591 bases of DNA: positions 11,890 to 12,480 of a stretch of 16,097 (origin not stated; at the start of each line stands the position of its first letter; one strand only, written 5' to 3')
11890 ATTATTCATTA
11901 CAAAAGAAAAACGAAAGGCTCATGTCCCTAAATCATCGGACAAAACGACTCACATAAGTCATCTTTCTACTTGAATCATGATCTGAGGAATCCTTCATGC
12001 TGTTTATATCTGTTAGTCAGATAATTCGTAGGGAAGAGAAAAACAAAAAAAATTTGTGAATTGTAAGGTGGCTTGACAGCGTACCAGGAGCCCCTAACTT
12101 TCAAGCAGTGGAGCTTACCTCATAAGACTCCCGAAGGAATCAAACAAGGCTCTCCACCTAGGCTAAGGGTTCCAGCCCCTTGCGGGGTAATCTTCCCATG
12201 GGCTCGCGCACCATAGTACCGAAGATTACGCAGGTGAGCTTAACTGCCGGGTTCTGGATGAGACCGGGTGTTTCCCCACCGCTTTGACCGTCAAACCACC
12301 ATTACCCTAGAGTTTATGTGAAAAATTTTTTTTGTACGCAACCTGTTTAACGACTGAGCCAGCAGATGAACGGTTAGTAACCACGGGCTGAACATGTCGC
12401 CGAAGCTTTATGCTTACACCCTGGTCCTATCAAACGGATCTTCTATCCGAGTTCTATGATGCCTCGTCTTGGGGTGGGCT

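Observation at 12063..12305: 5S rRNA with a structured insertion of about 105 nt between helix V and helix I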

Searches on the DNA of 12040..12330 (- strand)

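Call 31: search_rna_families(source=window, start=12040, end=12330, threshold=evalue, max_evalue=10)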
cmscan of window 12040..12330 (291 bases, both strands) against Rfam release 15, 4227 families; matches with E-value up to 10: 6.
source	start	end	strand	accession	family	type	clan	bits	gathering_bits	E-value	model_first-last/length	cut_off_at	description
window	12177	12295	-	RF00001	5S_rRNA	Gene; rRNA;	CL00113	75.7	38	1.4e-16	1-120/120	no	5S ribosomal RNA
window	12170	12188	-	RF01331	CRISPR-DR18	Gene; CRISPR;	-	14.3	50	6.5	17-35/37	no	CRISPR RNA direct repeat element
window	12175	12191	+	RF01370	CRISPR-DR57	Gene; CRISPR;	-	13.8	39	3.2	8-24/37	no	CRISPR RNA direct repeat element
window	12040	12125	+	RF04127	MIR8007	Gene; miRNA;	-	13.3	195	3.4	140-226/226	5'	MIR8007 microRNA precursor family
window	12065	12211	+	RF02170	PVT1_7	Gene; lncRNA;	-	12.2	80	3.3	1-137/137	no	Pvt1 oncogene conserved region 7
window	12168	12200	-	RF01323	CRISPR-DR10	Gene; CRISPR;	-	12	39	9.1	1-37/37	no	CRISPR RNA direct repeat element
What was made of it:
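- Tried and rejected: Rfam on the insert region at a permissive threshold: only 5S and chance hits with E > 3 (call 31), so the module is not a described family.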

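Call 45: build_rna_model(alignment_id=A2, structure=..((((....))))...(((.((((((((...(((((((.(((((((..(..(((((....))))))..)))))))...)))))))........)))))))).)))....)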
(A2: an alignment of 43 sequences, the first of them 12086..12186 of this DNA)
Model R1 built from alignment A2 (43 sequences, 110 columns); structure: as given.
model positions 103; base pairs 35; branch points 1; effective number of sequences 2.1; information 0.59 bits per position. Calibrated on 0.2 Mb of random sequence (short: E-values are rough).
structure used (alignment columns):
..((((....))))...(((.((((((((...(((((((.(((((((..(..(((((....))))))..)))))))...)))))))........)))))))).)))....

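Call 46: search_with_rna_model(model_id=R1, sources=[L242, window, L003, L004, L005, L006, L007, L008, L009, L010, L012, L014, L015, L016, L017, L018, L019, L021, L022, L023, L024, L026, L027, L028, L029, L031, L034, L036, L037, L038, L040, L041, L043, L045, L046, L047, L048, L049, L050, L051, L052, L053, L054, L055, L056, L058, L059, L060, L061, L062, L065, L066, L067, L069, L070, L073, L074, L076, L077, L078, L079, L080, L082, L083, L084, L085, L086, L087, L088, L089, L090, L091, L093, L094, L095, L096, L097, L098, L100, L101, L102, L103, L105, L107, L108, L109, L110, L111, L113, L114, L115, L116, L118, L120, L121], max_evalue=10, show_alignments=3)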
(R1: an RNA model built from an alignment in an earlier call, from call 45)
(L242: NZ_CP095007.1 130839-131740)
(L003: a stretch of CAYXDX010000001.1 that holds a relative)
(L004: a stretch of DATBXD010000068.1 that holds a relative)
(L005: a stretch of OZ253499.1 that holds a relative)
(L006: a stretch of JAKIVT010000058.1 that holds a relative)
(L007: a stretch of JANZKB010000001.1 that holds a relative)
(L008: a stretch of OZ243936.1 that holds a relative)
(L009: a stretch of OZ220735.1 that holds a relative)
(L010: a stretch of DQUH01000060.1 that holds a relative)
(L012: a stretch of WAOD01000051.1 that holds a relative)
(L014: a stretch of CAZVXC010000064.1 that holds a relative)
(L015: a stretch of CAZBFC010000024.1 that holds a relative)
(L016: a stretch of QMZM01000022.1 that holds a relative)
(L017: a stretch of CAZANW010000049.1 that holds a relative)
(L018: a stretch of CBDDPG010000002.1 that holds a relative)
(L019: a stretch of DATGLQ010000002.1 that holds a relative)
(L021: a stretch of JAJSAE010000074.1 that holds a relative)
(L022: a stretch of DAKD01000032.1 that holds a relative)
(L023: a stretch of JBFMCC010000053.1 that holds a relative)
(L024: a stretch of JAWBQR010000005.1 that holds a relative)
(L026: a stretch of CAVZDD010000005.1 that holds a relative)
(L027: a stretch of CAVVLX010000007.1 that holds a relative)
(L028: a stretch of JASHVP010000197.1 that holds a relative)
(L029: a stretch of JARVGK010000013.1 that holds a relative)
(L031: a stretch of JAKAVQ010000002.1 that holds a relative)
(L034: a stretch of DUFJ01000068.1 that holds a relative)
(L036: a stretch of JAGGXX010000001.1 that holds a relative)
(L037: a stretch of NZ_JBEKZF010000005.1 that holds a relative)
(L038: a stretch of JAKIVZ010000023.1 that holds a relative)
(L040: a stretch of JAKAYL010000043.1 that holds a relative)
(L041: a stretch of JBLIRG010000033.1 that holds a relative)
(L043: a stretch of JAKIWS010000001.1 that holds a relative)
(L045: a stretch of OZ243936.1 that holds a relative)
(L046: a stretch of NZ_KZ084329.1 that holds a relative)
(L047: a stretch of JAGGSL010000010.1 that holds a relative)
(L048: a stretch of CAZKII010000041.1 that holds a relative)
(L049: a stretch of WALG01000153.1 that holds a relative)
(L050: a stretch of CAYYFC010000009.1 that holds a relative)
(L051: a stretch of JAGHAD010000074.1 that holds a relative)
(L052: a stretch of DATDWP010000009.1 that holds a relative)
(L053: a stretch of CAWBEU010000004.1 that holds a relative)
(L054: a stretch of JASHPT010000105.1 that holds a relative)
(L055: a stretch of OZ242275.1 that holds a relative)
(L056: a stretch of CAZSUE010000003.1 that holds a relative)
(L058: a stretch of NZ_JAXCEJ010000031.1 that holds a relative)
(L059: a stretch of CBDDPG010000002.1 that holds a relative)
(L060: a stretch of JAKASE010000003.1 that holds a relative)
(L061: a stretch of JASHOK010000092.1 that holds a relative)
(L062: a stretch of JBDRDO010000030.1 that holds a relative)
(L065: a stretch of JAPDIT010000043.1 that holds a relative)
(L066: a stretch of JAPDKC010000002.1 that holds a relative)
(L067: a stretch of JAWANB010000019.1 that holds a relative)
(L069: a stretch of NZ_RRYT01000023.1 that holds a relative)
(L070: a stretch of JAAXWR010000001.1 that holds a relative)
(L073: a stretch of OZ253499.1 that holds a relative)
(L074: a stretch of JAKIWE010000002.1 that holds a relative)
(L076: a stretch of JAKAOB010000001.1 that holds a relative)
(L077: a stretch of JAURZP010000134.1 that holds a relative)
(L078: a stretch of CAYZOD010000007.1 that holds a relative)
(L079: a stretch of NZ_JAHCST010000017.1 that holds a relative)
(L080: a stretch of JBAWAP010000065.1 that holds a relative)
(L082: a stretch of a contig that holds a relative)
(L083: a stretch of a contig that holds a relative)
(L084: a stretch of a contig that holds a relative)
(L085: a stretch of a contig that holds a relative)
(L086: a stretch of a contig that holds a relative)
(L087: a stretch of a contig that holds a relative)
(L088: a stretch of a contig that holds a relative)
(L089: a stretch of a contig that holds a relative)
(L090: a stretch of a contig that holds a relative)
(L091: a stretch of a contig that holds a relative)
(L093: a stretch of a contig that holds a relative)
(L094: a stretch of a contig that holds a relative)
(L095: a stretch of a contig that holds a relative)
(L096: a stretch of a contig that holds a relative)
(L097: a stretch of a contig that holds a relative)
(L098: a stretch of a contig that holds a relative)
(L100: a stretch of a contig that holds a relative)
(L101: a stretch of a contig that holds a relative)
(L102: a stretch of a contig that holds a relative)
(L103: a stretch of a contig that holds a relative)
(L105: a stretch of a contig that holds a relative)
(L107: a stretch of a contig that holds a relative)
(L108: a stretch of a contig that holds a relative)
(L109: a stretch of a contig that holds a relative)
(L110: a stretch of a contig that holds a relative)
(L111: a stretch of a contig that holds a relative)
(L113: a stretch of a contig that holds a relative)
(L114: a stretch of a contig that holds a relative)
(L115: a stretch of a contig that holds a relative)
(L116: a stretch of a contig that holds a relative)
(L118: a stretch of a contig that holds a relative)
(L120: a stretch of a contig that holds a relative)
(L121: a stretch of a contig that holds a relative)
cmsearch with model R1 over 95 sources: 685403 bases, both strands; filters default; matches with E-value up to 10: 1.
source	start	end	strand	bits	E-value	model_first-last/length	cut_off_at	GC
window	12086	12187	-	104.7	1.7e-20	1-103/103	no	0.55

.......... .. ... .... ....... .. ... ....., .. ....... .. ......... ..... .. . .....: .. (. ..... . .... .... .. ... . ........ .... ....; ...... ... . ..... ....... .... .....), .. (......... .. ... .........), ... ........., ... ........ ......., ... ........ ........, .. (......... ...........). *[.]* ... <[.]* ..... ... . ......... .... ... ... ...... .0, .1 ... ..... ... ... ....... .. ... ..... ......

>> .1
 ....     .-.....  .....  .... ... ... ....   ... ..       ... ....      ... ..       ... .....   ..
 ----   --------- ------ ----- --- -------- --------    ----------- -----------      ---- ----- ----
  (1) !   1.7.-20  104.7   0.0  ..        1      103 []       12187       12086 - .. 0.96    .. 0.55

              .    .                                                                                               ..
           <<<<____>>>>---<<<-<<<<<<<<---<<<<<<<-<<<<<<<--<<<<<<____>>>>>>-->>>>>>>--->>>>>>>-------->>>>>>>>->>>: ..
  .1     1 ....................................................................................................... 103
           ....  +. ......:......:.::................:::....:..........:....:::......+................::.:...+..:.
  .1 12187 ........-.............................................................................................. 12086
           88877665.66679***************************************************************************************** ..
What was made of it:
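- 12081..12186 (-): Inserted module (expansion segment), 106 nt. Its borders are ambiguous over the TAC direct repeat 12187-12189 / 12081-12083. The insert-only covariance model R1 scores 104.7 bits here and hits nowhere else in the window (call 46).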

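Call 47: search_with_rna_model(model_id=R1, source=L242, filters=off, max_evalue=10, show_alignments=3)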
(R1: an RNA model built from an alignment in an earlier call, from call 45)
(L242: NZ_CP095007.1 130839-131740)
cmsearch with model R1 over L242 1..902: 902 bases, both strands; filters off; matches with E-value up to 10: 7.
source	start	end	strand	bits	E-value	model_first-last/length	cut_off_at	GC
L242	507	613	+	10.3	0.081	1-103/103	no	0.62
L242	800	880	+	4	2.2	1-103/103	no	0.44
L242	736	776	+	3.3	3.3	1-103/103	no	0.37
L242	277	305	+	2.9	4.1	41-70/103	no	0.62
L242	200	253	-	2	6.4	1-103/103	no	0.67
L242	349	407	+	1.9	6.9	1-103/103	no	0.66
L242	801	844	-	1.2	9.5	1-103/103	no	0.48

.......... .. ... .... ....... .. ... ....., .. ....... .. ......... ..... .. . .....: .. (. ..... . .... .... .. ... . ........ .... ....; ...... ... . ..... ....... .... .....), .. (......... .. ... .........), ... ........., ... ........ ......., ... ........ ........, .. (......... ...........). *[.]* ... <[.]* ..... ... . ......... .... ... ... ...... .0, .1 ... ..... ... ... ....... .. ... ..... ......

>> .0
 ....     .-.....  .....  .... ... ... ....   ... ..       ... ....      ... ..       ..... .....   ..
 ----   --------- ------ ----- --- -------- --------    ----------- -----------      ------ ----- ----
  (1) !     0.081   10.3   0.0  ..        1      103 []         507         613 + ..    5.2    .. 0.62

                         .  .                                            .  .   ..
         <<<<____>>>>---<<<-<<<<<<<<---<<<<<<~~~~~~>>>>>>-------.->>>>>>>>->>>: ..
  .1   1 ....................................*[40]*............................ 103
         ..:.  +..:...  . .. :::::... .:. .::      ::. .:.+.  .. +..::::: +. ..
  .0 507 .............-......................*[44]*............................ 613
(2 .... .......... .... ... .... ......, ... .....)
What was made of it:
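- The distal halves of the long arms do not align (call 47).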

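Call 49: search_with_rna_model(model_id=R1, source=L242, start=495, end=625, filters=off, max_evalue=10)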
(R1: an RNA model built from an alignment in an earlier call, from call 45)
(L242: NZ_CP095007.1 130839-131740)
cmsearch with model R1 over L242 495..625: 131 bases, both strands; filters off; matches with E-value up to 10: 4.
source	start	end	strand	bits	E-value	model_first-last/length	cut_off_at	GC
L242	507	613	+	10.3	0.012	1-103/103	no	0.62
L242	503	518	-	0.3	2.3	1-103/103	no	0.62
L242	560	601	-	-0.6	3.6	1-103/103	no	0.69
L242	531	552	-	-2.2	8.3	1-103/103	no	0.64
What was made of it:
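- On Haloarchaeal (Halococcus-type) 5S expansion segment: Model R1 on Halococcus: 10.3 bits, E 0.081 (1.8 kb) or 0.012 (insert region only), with exact boundaries (calls 47, 49).
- The insert-only model hits exactly the Halococcus insert (10.3 bits, E 0.012-0.08; calls 47, 49).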

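Call 60: search_with_rna_model(model_id=R1, sources=[L002, L020, L035, L042, L044, L057, L063, L068, L071, L072, L099, L104, L106, L112, L119, L122, L123, L124, L125, L126, L127, L128, L129, L130, L131, L132, L133, L134, L135, L136, L137, L138, L139, L140, L141, L142, L143, L144, L145, L146, L147, L148, L149, L150, L151, L152, L153, L154, L155, L156, L157, L158, L159, L160, L161, L162, L163, L164, L165, L166, L167, L168, L169, L170, L171, L172, L173, L174, L175, L176, L177, L178, L179, L180, L181, L182, L183, L184, L185, L186, L187, L188, L189, L190, L191, L192, L193, L194, L195, L196, L197, L198, L199, L200, L201, L202, L203, L204, L205, L206], max_evalue=0.01)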
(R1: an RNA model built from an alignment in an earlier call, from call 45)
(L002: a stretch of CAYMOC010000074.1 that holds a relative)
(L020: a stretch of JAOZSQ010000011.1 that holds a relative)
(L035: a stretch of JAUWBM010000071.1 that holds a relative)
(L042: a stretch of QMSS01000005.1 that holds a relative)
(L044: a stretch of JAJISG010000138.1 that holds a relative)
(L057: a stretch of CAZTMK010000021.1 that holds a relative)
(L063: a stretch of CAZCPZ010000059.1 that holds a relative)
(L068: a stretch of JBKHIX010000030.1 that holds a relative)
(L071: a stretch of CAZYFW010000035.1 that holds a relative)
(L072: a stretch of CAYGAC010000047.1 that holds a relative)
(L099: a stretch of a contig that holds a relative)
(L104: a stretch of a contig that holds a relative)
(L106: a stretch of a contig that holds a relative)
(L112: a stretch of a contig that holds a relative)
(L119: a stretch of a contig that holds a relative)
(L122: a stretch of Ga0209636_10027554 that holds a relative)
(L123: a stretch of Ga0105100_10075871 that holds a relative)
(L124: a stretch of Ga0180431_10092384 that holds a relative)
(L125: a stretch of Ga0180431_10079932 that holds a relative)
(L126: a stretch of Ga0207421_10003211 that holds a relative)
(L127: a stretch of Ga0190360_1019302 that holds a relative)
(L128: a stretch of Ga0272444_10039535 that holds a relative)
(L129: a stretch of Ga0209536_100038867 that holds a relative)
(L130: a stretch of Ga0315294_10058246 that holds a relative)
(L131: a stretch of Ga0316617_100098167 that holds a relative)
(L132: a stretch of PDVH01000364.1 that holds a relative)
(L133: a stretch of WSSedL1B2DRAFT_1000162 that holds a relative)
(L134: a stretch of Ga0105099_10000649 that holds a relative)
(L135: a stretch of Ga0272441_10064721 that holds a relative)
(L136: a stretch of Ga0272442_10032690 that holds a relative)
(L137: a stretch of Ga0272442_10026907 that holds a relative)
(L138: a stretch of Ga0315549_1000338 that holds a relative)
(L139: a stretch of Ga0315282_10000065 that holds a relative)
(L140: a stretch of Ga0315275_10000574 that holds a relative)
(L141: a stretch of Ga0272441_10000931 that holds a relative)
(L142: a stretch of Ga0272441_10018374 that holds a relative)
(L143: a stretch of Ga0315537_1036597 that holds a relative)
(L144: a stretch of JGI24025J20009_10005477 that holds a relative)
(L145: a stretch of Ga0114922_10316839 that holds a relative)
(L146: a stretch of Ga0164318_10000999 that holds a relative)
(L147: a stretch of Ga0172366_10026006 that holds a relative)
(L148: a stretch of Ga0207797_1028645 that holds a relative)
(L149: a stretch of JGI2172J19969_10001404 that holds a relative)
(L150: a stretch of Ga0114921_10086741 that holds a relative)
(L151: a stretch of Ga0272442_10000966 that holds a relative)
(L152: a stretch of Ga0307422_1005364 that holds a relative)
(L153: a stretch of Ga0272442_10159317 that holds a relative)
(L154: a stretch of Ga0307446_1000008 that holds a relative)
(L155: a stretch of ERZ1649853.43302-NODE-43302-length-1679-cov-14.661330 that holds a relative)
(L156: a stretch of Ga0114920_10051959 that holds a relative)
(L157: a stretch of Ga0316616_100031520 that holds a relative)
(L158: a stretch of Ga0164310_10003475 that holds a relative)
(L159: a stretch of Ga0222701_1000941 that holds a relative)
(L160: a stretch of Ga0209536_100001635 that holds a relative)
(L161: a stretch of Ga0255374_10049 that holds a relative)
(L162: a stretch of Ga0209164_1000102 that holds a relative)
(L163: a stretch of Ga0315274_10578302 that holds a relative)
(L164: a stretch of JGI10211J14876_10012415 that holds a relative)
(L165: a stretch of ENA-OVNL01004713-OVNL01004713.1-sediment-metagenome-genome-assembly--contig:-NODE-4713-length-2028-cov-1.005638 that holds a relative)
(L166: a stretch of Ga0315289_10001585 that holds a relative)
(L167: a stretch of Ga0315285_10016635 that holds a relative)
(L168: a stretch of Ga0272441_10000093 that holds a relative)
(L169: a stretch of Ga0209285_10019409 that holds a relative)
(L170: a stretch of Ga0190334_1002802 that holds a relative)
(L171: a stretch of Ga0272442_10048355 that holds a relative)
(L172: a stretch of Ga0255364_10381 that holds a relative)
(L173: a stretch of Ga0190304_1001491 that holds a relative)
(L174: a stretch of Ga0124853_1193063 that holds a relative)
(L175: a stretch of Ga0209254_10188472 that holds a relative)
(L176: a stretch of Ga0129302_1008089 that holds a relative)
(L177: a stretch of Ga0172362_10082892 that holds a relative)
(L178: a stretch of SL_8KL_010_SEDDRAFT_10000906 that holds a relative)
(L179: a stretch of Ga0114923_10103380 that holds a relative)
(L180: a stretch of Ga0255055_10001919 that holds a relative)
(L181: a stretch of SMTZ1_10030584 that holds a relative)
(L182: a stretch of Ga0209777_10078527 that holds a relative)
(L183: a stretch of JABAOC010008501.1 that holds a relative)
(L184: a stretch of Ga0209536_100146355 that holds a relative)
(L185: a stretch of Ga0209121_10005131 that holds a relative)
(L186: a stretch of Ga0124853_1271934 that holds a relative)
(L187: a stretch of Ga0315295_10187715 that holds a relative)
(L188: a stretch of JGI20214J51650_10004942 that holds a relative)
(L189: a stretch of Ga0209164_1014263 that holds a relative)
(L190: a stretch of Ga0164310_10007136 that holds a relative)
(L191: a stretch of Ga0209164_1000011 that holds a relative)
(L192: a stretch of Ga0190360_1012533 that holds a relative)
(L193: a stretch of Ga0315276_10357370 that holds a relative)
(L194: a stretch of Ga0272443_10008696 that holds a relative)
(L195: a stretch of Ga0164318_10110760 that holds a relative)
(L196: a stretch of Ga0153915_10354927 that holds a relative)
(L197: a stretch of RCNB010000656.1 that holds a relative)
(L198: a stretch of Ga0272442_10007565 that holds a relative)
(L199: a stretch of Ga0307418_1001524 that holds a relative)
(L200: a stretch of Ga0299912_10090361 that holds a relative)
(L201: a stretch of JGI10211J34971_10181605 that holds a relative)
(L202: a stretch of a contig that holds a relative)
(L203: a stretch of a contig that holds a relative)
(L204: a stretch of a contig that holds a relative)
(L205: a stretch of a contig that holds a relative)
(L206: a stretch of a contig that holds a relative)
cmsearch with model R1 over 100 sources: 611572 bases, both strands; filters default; matches with E-value up to 0.01: 97.
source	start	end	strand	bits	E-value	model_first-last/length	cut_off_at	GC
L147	3671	3773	-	116.6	2.8e-23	1-103/103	no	0.55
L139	8098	8200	-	114.6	8.1e-23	1-103/103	no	0.52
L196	1105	1207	-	114.1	1.1e-22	1-103/103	no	0.54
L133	632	734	+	114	1.1e-22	1-103/103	no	0.52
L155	1165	1267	+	113.5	1.5e-22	1-103/103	no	0.53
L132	5033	5135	-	113.4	1.5e-22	1-103/103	no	0.5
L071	2258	2360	-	113.3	1.6e-22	1-103/103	no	0.53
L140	6403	6505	-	113.1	1.8e-22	1-103/103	no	0.48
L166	6575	6677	-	113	1.9e-22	1-103/103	no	0.54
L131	1823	1925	-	112.8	2.1e-22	1-103/103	no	0.53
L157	499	601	+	112.8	2.1e-22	1-103/103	no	0.53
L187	1578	1680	-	112.8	2.1e-22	1-103/103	no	0.54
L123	1813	1915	-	112.8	2.1e-22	1-103/103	no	0.55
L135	3714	3816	-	112.3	2.7e-22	1-103/103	no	0.47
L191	1732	1834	-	112.2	2.8e-22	1-103/103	no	0.52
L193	1205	1307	-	111.9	3.5e-22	1-103/103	no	0.56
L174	176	278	+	111.4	4.3e-22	1-103/103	no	0.47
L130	2762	2864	-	111.4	4.5e-22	1-103/103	no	0.55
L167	1150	1252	-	111.4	4.5e-22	1-103/103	no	0.55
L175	98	200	+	110.7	6.4e-22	1-103/103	no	0.57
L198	12201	12303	-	110.3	7.8e-22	1-103/103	no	0.47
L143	180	282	+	110.3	7.9e-22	1-103/103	no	0.5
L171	3713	3815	-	109.3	1.3e-21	1-103/103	no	0.43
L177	1783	1885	-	109.2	1.4e-21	1-103/103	no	0.56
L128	1427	1529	-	109.1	1.5e-21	1-103/103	no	0.53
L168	8340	8442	-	109.1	1.5e-21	1-103/103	no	0.46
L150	279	381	+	109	1.5e-21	1-103/103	no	0.49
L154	7743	7845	-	109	1.5e-21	1-103/103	no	0.5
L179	912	1014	+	109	1.6e-21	1-103/103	no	0.48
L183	11225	11327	-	108.9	1.6e-21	1-103/103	no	0.52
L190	252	353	+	108.9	1.6e-21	1-103/103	no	0.54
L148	4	106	+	108.8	1.7e-21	1-103/103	no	0.48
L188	1403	1505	+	108.8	1.7e-21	1-103/103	no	0.52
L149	3335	3437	+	108.6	1.9e-21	1-103/103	no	0.5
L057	2043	2145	+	108.5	2e-21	1-103/103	no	0.49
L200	930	1032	-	108.3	2.3e-21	1-103/103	no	0.47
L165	1342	1444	+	108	2.6e-21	1-103/103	no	0.49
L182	2475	2577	-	108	2.6e-21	1-103/103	no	0.56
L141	12125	12226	-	107.9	2.7e-21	1-103/103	no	0.57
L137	3974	4076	+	107.8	2.9e-21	1-103/103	no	0.5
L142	137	239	+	107.8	3e-21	1-103/103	no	0.47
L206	3230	3332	-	107.7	3.2e-21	1-103/103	no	0.5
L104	5687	5789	-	107.6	3.2e-21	1-103/103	no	0.54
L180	1037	1139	+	107.5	3.3e-21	1-103/103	no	0.47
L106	3336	3438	-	107.5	3.4e-21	1-103/103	no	0.55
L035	592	694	+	107.2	4e-21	1-103/103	no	0.55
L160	264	366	+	107.1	4.3e-21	1-103/103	no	0.5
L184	238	340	+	106.8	4.9e-21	1-103/103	no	0.48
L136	3609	3711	-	106.7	5.2e-21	1-103/103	no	0.51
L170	2828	2931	-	106.6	5.5e-21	1-103/103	no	0.48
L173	6150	6252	+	105.9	8.1e-21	1-103/103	no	0.53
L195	1692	1794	+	105.9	8.1e-21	1-103/103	no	0.53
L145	280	382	+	105.8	8.4e-21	1-103/103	no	0.5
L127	368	471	-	105.7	8.7e-21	1-103/103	no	0.51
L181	5514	5616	-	105.2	1.2e-20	1-103/103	no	0.49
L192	148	250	-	104.5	1.7e-20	1-103/103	no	0.54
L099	5461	5564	-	104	2.2e-20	1-103/103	no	0.46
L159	3773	3875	-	103.9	2.2e-20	1-103/103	no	0.5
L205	5118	5220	+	103.9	2.2e-20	1-103/103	no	0.5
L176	139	241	-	103.6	2.6e-20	1-103/103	no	0.48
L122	5099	5201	-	103.5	2.8e-20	1-103/103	no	0.54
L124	2278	2380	-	103.5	2.9e-20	1-103/103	no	0.46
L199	2180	2282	-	103.3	3.1e-20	1-103/103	no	0.52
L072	6032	6133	-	103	3.6e-20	1-103/103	no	0.57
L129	409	511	+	102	6.2e-20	1-103/103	no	0.51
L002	377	479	+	101.9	6.5e-20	1-103/103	no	0.54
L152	329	431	-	101.9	6.5e-20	1-103/103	no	0.5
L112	4196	4297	+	101.2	9.3e-20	1-103/103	no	0.55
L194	393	494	+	100.5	1.4e-19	1-103/103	no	0.55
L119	2430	2532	-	100.5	1.4e-19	1-103/103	no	0.49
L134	13426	13527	-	99.8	2e-19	1-103/103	no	0.49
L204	13761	13864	-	99.4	2.4e-19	1-103/103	no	0.51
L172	1763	1865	-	99.3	2.6e-19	1-103/103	no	0.5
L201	384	486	-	99.3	2.6e-19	1-103/103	no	0.51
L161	2668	2770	-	99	2.9e-19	1-103/103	no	0.49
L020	4500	4602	-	98.6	3.7e-19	1-103/103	no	0.45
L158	4941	5043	-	98.6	3.7e-19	1-103/103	no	0.45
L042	101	205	+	98.2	4.5e-19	1-103/103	no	0.53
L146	101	205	+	98.2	4.5e-19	1-103/103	no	0.53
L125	555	657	+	97.3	7.4e-19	1-103/103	no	0.49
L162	6509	6611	+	97.2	7.5e-19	1-103/103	no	0.6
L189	22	124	-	97.2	7.5e-19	1-103/103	no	0.6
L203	553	657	+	97.2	7.7e-19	1-103/103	no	0.52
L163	1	92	+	95.9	1.5e-18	12-103/103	5'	0.52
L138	2033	2133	-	92.8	8e-18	1-103/103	no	0.54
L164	2972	3068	-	90.5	2.6e-17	7-103/103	5'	0.48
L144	2284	2382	-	81.4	3.1e-15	1-103/103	no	0.49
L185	6246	6344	-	81.4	3.1e-15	1-103/103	no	0.49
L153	1753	1829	-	72.6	3.2e-13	27-103/103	5'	0.42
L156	2409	2483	-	70.7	8.9e-13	29-103/103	5'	0.51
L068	3894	3989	+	60.5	1.9e-10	1-103/103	no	0.52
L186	1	67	+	57.1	1.1e-09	36-103/103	5'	0.49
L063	7631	7726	-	56.9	1.2e-09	1-103/103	no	0.54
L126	1697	1794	+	55.4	2.7e-09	1-103/103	no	0.55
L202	3962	4054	-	54.8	3.7e-09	1-103/103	no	0.54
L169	1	54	+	41.5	4e-06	50-103/103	5'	0.46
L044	2212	2306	-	40.5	6.8e-06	1-103/103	no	0.55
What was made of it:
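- One copy per locus, never outside 5S, across about 1.3 Mb searched (calls 46, 60).
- Tried and rejected: Mobile or multicopy element: the insert-only model found one copy per locus and none outside 5S in about 1.3 Mb (calls 46, 60).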
